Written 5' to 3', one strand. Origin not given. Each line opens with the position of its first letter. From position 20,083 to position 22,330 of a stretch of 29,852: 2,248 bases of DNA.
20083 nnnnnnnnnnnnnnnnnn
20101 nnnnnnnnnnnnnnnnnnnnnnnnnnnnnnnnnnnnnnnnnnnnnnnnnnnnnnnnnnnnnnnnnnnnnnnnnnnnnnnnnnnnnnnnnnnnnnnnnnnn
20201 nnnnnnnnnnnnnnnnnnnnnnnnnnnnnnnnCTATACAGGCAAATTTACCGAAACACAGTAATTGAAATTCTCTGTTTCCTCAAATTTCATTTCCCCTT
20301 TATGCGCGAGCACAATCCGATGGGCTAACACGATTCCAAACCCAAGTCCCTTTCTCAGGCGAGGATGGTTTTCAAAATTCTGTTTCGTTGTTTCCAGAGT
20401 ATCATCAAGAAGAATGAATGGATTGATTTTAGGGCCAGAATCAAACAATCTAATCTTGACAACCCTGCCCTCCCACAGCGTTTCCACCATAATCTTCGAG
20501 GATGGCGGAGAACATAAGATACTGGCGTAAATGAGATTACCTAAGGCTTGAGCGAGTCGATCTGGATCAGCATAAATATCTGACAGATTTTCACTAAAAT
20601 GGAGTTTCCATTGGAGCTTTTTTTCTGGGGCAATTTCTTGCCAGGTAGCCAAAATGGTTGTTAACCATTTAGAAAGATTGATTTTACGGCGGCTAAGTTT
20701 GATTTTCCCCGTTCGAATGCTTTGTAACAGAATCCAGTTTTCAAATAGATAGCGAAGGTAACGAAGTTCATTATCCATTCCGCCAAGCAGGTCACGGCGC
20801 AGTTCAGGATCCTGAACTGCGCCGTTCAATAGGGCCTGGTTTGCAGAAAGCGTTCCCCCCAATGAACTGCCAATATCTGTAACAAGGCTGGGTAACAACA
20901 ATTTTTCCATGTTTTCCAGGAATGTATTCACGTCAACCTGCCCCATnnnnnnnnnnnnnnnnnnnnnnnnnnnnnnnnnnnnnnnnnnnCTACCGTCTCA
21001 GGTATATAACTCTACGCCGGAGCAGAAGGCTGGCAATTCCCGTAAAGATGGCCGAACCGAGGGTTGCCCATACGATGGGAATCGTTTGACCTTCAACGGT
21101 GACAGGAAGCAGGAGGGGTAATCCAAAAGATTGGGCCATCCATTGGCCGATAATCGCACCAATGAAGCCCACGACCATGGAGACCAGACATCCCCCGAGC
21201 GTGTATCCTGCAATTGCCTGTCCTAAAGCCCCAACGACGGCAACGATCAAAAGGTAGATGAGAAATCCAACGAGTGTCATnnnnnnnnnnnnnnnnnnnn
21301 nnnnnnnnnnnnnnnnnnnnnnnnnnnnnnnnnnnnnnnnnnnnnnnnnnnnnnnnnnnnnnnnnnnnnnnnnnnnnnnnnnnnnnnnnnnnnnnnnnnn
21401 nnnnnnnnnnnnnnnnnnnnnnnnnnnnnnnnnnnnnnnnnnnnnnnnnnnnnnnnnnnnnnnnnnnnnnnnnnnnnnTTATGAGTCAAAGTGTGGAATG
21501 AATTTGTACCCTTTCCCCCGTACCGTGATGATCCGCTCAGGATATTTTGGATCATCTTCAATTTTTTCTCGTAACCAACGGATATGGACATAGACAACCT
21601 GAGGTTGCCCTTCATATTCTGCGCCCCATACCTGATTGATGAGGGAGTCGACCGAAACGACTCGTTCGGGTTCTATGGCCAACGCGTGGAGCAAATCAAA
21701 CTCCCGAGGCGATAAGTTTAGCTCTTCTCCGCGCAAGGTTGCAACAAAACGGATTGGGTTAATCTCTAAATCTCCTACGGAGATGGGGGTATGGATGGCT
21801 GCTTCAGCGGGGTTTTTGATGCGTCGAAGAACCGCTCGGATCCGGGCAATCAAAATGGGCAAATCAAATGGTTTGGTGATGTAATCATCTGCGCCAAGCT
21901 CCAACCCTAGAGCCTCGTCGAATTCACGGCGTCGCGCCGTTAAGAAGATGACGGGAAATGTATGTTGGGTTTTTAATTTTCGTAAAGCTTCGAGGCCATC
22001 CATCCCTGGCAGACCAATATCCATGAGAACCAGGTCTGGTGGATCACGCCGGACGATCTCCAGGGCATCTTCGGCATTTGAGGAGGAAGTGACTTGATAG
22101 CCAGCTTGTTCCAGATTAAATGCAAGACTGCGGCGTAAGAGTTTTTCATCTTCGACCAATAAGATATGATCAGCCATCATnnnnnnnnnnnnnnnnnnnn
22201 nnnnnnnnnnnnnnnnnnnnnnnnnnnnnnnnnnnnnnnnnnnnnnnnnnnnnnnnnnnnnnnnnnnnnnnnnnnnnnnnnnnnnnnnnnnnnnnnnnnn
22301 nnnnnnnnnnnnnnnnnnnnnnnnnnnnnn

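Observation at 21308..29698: Three promoters with an identical box-box-gap-box-21nt-(-10) layout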

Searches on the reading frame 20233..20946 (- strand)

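Call 9: search_protein_families(library=pfam, proteins=[window:20233-20946:-])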
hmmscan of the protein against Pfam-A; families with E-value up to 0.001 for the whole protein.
window:20233-20946:- (237 aa): 1 family
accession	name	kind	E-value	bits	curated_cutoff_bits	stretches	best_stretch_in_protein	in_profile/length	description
PF02518.31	HATPase_c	-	5.6e-08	33.6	26.4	1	127-236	2-108/111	Histidine kinase-, DNA gyrase B-, and HSP90-like ATPase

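Call 10: search_protein_families(library=ncbifam, proteins=[window:20233-20946:-])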
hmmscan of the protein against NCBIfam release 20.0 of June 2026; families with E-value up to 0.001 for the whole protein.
window:20233-20946:- (237 aa): 36 families (the best 25 are shown)
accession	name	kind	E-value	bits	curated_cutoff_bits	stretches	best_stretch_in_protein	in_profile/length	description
NF046044.1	PnpS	equivalog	2.2e-15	56.6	400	1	38-222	194-376/390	two-component system histidine kinase PnpS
NF008312.0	PRK11100.1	equivalog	1e-14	54.3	356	1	35-236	276-473/477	two-component system sensor histidine kinase CreC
NF033092.0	HK_WalK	equivalog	1.4e-14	53.6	725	1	36-236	394-593/594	cell wall metabolism sensor histidine kinase WalK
NF006800.0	PRK09303.1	equivalog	1.7e-14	53.6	342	1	45-237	187-377/383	histidine kinase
NF033091.0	HK_VanS_ACDEFG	equivalog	1.6e-12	47.2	400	1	75-236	135-293/293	vancomycin resistance histidine kinase VanS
NF008468.0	PRK11360.1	equivalog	1.6e-12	46.6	646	1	87-237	463-608/616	two-component system sensor histidine kinase AtoS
NF007688.0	PRK10364.1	equivalog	1.7e-12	46.9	479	1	84-237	305-451/460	two-component system sensor histidine kinase ZraS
NF047465.1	hybrid_HK_LvrA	exception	2.4e-12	45.7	1200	1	72-226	259-411/819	hybrid histidine kinase/response regulator LvrA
NF041880.1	EPS_EpsF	equivalog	3e-12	45.8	900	1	45-223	307-477/492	response regulator EpsF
TIGR02966.1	phoR_proteo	equivalog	8.6e-12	44.7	334.2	1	41-222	141-320/333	phosphate regulon sensor histidine kinase PhoR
NF007837.0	PRK10549.1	equivalog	3.3e-11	42.6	603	1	52-236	275-457/466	envelope stress sensor histidine kinase BaeS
NF007898.0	PRK10604.1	equivalog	9.2e-11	41.5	478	1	56-228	247-414/433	two-component system sensor histidine kinase RstB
NF012163.2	BaeS_SmeS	equivalog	6.8e-10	38.4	500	1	21-224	243-445/457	sensor histidine kinase efflux regulator BaeS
NF012226.0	AdeS_HK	equivalog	3.1e-09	36.5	500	1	46-236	171-352/353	two-component sensor histidine kinase AdeS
NF041832.1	near_NosP_CTERM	subfamily_domain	5.9e-09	35.5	400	1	42-236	30-224/370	NahK/ErcS family hybrid sensor histidine kinase/response regulator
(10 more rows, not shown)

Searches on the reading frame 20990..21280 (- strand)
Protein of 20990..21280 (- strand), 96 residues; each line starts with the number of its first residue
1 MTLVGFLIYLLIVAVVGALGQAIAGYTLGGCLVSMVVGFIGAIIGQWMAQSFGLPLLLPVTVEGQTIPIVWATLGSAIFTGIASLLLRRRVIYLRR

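Call 9: search_protein_families(library=pfam, proteins=[window:20990-21280:-])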
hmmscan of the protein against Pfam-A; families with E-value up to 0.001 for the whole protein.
window:20990-21280:- (96 aa): 1 family
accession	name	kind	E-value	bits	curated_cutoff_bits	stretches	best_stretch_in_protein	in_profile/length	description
PF04226.18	Transgly_assoc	-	5.3e-06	27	25.3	1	35-88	1-49/49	Transglycosylase associated protein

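Call 10: search_protein_families(library=ncbifam, proteins=[window:20990-21280:-])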
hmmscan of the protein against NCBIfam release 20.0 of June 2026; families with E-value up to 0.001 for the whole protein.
window:20990-21280:- (96 aa): 0 families

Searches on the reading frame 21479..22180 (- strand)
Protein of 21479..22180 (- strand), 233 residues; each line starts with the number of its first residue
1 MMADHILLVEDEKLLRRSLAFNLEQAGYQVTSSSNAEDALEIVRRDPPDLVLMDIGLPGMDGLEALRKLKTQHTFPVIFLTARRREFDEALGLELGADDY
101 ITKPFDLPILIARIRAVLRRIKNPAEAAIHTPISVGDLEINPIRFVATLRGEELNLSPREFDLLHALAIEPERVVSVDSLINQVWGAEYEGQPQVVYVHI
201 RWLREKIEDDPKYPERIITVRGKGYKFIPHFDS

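Call 9: search_protein_families(library=pfam, proteins=[window:21479-22180:-])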
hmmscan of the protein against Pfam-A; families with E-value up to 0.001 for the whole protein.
window:21479-22180:- (233 aa): 2 families
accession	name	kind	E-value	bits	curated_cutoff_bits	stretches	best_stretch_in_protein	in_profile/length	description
PF00072.30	Response_reg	-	3.5e-30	104.8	30.2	1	6-115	1-111/111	Response regulator receiver domain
PF00486.34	Trans_reg_C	-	2.1e-27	95.4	26.2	1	151-227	1-77/77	Transcriptional regulatory protein, C terminal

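Call 10: search_protein_families(library=ncbifam, proteins=[window:21479-22180:-])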
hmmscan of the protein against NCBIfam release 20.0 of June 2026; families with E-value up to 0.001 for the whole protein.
window:21479-22180:- (233 aa): 107 families (the best 25 are shown)
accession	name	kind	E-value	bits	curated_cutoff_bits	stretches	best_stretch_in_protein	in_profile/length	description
NF040534.1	resp_reg_YycF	equivalog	1.6e-62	210.8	340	1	5-225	2-225/231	response regulator YycF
NF040689.1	MtrAB_MtrA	equivalog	1.4e-59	201.1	300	1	6-226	1-217/219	MtrAB system response regulator MtrA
TIGR02154.1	PhoB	equivalog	1.9e-58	197.4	296.2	1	2-227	1-225/226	phosphate regulon transcriptional regulator PhoB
NF041733.1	resp_reg_CseB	equivalog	7.5e-58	195.6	350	1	5-227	2-226/228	two-component system response regulator CseB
NF033120.0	vanR_FM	exception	4.3e-55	186.9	460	1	5-227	5-229/231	vancomycin resistance response regulator transcription factor, VanR-F/VanR-M family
NF008296.0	PRK11083.1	equivalog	9.3e-55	185.5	273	1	1-227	1-225/228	two-component system response regulator CreB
NF045944.1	ResRegRpaBCyano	equivalog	1.9e-52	177.9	330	1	7-227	1-227/229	response regulator transcription factor RpaB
NF033117.2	vanR_ACDEGLN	exception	3.7e-51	173.9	350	1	6-226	1-224/226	VanR-ABDEGLN family response regulator transcription factor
NF053854.1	RespRegPhoBBctds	equivalog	3.5e-50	170.4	270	1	6-227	1-224/225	two-component system response regulator PhoB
TIGR01387.1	cztR_silR_copR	subfamily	5.1e-47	160.3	279.2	1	6-227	1-218/218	heavy metal response regulator transcription factor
NF007546.0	PRK10161.1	equivalog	6.1e-47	160.1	471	1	2-230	1-228/229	phosphate response regulator transcription factor PhoB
NF007982.1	PRK10710.1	equivalog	1.7e-45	155.4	380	1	4-227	8-227/235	envelope stress response regulator BaeR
NF007005.1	PRK09468.1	equivalog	1e-44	152.7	331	1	3-230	3-234/237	osmolarity response regulator transcription factor OmpR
NF007977.0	PRK10701.1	equivalog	3.1e-44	151.3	330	1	5-230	3-236/241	two-component system response regulator RstA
NF007820.0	PRK10529.1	equivalog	9.5e-44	149.5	325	1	5-229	3-225/225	two-component system response regulator KdpE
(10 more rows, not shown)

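Call 57: search_solved_structures(query=window:21479-22180:-, max_evalue=1e-20)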
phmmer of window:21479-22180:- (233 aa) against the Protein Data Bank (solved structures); distinct sequences matched with E-value up to 1e-20: 58.
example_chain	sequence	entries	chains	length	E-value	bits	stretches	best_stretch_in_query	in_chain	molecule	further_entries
2oqr_A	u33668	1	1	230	1.2e-50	175.5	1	2-227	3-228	Sensory transduction protein regX3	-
2gwr_A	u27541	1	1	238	5.3e-49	170.1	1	2-229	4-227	DNA-binding response regulator mtrA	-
9dvt_R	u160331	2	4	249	6.9e-40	140.2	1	4-226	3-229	DNA-binding dual master transcriptional regulator RpaA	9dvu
4b09_A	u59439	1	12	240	5.4e-39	137.3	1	5-227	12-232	TRANSCRIPTIONAL REGULATORY PROTEIN BAER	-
4kfc_A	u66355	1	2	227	8.5e-39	136.7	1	5-228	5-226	KDP operon transcriptional regulatory protein KdpE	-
4kny_A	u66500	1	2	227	1.7e-38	135.7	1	5-228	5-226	KDP operon transcriptional regulatory protein KdpE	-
6lgq_D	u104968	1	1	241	2.1e-38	135.4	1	5-228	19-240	DNA-binding response regulator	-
9ji3_J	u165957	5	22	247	2.8e-37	131.7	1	5-226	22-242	DNA-binding response regulator | Possible two component system response transcriptional positive regulator PhoP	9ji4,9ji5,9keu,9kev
3r0j_A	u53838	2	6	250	3e-37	131.6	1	5-226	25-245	POSSIBLE TWO COMPONENT SYSTEM RESPONSE TRANSCRIPTIONAL POSITIVE REGULATOR PHOP | Response regulator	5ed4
3q9s_A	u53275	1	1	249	1.4e-36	129.4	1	4-222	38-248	DNA-binding response regulator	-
1ys6_A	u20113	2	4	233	5e-36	127.6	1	4-225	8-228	Transcriptional regulatory protein prrA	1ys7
8jo2_H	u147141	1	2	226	1.8e-33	119.3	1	6-228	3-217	DNA-binding transcriptional regulator BasR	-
4s04_A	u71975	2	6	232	2e-33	119.1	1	6-228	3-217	DNA-binding transcriptional regulator BasR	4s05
9ket_J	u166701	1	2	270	2.8e-32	115.3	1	44-226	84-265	Possible two component system response transcriptional positive regulator PhoP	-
1mvo_A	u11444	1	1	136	2.2e-31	112.4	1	4-123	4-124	PhoP response regulator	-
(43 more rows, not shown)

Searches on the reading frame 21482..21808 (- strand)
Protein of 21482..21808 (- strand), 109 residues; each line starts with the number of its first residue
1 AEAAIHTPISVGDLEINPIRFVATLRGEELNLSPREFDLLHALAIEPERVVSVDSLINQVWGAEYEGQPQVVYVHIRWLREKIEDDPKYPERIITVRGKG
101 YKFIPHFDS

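Call 61: search_solved_structures(query=window:21482-21808:-, max_evalue=1e-8, show_alignments=5)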
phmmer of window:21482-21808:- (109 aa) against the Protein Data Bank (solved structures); distinct sequences matched with E-value up to 1e-8: 41.
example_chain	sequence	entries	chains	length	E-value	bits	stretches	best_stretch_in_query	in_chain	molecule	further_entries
6cqg_A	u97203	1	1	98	7.7e-23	84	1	8-102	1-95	DNA-binding response regulator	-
5za3_A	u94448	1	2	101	1.7e-22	82.9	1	9-102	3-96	DNA-binding response regulator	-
2gwr_A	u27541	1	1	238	2.9e-21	78.9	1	9-105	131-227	DNA-binding response regulator mtrA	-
2zxj_A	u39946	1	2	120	2.9e-20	75.7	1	7-104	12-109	Transcriptional regulatory protein walR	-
2hwv_A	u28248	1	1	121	4.8e-20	74.9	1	9-102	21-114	DNA-binding response regulator VicR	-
2d1v_A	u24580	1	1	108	3.1e-19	72.3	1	8-102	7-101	Transcriptional regulatory protein yycF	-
2oqr_A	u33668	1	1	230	1.2e-17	67.2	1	12-103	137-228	Sensory transduction protein regX3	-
2mlk_A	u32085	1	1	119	5.5e-17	65.1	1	6-106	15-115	RstA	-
4nhj_A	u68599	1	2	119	1.1e-16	64.2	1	6-106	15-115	DNA-binding transcriptional regulator RstA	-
2naz_A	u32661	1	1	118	5e-16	62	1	9-105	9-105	Transcriptional regulatory protein RstA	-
8hml_A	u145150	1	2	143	1.8e-15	60.2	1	9-104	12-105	DNA-binding response OmpR family regulator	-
8hig_A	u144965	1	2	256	6e-15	58.5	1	9-104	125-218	DNA-binding response OmpR family regulator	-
1gxp_A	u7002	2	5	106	7e-15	58.3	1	4-107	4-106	PHOSPHATE REGULON TRANSCRIPTIONAL REGULATORY PROTEIN | PHOSPHATE REGULON TRANSCRIPTIONAL REGULATORY PROTEIN PHOB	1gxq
1qqi_A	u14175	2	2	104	8.5e-15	58.1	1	6-107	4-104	PHOSPHATE REGULON TRANSCRIPTIONAL REGULATORY PROTEIN PHOB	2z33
3t72_A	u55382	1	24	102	1.4e-14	57.3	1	12-107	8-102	Phosphate regulon transcriptional regulatory protein phoB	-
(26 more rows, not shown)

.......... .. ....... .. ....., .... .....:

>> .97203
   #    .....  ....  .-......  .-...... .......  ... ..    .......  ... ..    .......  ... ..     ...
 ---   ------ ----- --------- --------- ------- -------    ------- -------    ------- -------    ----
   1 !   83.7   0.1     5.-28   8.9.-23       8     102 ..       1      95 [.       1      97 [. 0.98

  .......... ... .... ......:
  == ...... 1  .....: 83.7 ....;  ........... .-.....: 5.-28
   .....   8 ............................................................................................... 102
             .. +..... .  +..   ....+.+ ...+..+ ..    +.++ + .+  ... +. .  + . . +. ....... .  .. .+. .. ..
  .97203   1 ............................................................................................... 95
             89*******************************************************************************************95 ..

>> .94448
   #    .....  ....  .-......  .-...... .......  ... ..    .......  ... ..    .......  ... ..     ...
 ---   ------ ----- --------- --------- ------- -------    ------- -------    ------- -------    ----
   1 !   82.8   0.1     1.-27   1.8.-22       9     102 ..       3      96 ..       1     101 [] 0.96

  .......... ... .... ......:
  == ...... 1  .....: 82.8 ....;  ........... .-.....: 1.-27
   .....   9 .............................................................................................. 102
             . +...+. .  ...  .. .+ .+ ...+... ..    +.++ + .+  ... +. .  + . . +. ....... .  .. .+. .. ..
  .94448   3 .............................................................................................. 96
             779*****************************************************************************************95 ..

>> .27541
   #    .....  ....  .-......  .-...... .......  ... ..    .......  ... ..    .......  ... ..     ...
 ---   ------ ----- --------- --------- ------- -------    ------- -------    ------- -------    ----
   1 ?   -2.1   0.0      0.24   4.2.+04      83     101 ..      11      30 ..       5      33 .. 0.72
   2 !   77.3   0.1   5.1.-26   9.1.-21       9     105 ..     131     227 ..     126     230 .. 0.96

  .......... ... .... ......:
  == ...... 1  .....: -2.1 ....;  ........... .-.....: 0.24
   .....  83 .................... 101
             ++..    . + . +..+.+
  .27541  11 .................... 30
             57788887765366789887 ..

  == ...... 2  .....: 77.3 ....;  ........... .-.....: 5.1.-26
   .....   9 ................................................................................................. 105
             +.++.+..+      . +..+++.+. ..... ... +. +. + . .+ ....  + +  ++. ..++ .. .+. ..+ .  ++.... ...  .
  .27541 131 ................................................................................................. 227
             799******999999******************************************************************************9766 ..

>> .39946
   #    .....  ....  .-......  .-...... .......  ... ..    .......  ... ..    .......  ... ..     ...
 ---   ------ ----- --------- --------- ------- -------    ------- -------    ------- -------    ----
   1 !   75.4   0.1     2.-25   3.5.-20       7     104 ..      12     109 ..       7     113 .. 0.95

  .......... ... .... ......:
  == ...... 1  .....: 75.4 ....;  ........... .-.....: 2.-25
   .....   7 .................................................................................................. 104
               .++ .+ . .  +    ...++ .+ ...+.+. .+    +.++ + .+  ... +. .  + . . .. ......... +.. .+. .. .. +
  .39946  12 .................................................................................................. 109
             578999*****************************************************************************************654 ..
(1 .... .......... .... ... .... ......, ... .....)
